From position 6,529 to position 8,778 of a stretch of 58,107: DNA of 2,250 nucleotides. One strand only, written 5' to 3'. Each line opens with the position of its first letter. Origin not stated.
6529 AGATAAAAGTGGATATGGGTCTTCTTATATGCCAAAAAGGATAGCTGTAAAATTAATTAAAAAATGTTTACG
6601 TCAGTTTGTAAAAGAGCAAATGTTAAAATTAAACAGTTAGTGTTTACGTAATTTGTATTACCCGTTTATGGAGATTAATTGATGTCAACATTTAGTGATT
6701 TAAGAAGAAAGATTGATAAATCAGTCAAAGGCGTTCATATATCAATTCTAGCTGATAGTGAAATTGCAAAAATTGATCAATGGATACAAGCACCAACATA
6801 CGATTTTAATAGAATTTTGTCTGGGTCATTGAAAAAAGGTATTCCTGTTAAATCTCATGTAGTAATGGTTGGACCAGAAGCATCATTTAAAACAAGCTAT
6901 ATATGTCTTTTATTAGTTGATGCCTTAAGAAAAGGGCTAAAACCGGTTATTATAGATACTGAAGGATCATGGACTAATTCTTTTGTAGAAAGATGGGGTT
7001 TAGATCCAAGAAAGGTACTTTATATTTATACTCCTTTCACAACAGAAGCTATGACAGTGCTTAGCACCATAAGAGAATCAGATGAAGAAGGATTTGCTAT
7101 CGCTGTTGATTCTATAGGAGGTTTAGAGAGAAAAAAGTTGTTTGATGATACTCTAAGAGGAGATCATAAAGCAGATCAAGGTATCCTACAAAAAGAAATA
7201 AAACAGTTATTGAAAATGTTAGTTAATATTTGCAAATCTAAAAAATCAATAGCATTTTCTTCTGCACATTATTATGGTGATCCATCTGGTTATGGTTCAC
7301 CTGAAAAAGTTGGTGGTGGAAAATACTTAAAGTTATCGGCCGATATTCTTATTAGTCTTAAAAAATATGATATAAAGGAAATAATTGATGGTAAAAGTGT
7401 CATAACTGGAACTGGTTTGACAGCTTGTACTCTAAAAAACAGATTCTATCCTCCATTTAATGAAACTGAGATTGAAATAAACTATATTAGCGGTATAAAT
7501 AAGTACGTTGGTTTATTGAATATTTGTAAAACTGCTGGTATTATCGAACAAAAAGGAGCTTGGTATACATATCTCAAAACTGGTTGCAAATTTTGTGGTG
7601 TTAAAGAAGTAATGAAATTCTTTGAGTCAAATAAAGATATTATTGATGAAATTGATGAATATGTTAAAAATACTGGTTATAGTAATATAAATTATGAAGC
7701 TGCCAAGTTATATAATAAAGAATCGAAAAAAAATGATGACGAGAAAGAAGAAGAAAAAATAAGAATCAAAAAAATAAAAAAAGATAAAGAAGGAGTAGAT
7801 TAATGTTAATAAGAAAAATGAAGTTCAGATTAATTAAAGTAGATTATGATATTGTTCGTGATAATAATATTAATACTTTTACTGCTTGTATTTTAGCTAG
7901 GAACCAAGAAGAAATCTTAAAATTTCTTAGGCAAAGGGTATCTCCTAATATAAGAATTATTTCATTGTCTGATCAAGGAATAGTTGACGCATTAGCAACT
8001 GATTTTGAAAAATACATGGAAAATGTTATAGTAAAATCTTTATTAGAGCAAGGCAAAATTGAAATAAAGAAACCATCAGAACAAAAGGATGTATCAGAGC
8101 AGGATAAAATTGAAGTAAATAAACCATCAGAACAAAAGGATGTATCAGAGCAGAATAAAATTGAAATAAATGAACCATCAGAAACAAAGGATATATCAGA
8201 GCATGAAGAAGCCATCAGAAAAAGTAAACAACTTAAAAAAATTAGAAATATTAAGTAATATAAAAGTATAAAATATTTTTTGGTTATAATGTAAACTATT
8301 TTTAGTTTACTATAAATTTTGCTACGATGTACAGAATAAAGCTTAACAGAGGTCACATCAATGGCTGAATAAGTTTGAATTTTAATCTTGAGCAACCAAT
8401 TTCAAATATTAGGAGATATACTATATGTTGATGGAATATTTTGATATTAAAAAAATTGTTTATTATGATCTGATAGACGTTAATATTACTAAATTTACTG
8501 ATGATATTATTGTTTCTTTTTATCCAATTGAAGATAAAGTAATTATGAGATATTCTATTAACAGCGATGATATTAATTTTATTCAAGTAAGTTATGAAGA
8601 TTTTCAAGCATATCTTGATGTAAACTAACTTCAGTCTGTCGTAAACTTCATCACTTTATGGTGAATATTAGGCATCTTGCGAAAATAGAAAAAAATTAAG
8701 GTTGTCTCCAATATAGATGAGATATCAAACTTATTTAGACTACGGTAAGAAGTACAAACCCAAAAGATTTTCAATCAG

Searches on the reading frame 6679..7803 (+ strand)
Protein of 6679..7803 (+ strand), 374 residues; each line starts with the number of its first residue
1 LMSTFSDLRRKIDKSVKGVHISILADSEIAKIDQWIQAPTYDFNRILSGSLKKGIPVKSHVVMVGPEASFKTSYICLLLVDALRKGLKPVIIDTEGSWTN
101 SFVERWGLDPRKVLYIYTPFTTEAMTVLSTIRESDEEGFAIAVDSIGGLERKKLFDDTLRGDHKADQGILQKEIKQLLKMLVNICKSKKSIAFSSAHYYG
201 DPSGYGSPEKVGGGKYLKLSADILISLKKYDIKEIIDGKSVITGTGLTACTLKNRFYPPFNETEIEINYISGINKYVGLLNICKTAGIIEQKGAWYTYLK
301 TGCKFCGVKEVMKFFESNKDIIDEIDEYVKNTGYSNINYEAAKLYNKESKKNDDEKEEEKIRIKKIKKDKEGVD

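Call 11: search_protein_families(library=pfam, proteins=[window:6679-7803:+], max_evalue=0.01)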
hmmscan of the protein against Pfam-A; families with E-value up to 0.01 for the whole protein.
window:6679-7803:+ (374 aa): 2 families
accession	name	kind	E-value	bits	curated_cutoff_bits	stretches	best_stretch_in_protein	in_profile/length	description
PF00154.27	RecA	-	2.2e-14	54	27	1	53-274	47-262/262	recA bacterial DNA recombination protein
PF21096.2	RecA_C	-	1e-06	29.2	27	1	279-331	3-54/57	RecA C-terminal domain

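Call 12: search_protein_families(library=phrogs, proteins=[window:6679-7803:+], max_evalue=0.001)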
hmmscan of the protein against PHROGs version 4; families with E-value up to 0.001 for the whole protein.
window:6679-7803:+ (374 aa): 2 families
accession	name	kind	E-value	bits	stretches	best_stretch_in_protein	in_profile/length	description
phrog_97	-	other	5.6e-41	142.3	2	6-233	21-257/506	UvsX-like recombinase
phrog_8337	-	DNA, RNA and nucleotide metabolism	6.2e-24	85.8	1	6-231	20-243/273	DNA repair protein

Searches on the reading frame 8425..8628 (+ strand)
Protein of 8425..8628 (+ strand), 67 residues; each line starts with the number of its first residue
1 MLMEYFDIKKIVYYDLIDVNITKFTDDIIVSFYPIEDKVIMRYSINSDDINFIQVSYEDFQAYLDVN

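Call 11: search_protein_families(library=pfam, proteins=[window:8425-8628:+], max_evalue=0.01)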
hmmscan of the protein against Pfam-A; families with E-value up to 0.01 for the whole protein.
window:8425-8628:+ (67 aa): 0 families

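Call 12: search_protein_families(library=phrogs, proteins=[window:8425-8628:+], max_evalue=0.001)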
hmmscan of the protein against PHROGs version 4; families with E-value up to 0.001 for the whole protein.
window:8425-8628:+ (67 aa): 0 families

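Call 88: find_encoding_contigs(protein=window:8425-8628:+, flank=6000, max_places=10)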
Protein window:8425-8628:+ (67 aa): 2 contigs read that carry it; 1 place shown.
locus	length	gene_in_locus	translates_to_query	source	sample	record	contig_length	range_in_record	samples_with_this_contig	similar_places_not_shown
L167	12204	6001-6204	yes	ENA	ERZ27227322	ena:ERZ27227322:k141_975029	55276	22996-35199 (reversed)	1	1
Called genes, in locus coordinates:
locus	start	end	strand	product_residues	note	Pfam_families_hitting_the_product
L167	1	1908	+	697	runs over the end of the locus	PF02463:SMC_N (faint)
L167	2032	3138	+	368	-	PF01555:N6_N4_Mtase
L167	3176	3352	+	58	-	-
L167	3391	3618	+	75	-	-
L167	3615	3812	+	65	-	-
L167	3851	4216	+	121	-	-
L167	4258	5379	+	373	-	PF00154:RecA_N, PF21096:RecA_C (weak)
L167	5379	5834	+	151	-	-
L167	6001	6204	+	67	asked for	-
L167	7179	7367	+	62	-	-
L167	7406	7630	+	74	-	-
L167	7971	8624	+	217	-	-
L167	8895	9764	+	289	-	PF01370:Epimerase, PF04321:RmlD_sub_bind (weak), PF07993:NAD_binding_4 (faint), PF16363:GDP_Man_Dehyd (faint)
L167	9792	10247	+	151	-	-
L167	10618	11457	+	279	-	PF13365:Trypsin_2, PF00089:Trypsin (faint)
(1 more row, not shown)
